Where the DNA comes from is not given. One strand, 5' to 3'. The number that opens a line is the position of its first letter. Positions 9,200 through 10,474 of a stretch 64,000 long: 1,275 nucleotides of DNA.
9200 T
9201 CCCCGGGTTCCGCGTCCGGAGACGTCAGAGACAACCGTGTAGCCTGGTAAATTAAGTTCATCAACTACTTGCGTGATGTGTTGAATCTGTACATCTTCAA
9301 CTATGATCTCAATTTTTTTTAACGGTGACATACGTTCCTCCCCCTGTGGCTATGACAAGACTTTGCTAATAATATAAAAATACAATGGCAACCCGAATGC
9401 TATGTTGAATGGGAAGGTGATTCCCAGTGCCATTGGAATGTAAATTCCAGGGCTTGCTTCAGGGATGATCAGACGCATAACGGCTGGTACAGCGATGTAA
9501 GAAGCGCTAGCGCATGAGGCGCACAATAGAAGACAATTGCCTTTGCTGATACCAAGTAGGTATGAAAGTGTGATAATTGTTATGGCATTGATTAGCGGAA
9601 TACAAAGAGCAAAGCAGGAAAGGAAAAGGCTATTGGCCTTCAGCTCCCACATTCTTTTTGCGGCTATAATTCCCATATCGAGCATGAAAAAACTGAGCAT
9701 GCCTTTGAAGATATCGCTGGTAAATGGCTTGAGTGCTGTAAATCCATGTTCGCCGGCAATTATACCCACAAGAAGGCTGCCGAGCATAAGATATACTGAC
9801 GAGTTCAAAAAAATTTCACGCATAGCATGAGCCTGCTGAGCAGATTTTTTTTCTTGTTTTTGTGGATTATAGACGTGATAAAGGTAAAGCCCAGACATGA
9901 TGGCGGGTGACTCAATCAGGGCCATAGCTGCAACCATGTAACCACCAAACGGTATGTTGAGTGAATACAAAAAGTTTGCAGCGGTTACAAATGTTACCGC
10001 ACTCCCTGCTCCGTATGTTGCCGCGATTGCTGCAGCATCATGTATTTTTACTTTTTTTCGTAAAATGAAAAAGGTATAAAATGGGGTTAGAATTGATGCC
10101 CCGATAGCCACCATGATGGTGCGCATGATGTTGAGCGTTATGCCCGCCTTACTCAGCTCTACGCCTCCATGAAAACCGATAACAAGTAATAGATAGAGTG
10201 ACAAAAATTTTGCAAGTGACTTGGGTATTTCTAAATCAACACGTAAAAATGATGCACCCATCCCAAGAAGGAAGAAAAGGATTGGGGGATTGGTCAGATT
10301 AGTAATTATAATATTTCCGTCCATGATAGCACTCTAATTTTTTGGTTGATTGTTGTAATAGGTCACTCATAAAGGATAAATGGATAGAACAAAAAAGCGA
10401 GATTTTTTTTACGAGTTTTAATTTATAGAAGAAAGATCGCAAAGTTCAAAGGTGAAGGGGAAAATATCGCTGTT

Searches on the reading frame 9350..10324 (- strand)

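Call 78: search_protein_families(library=pfam, proteins=[window:9350-10324:-], max_evalue=0.0001)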
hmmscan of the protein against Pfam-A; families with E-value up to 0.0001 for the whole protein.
window:9350-10324:- (324 aa): 1 family
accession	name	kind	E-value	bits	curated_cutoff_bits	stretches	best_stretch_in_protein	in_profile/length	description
PF05982.17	Sbt_1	-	1.1e-108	363.7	27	1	13-319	1-307/308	Na+-dependent bicarbonate transporter superfamily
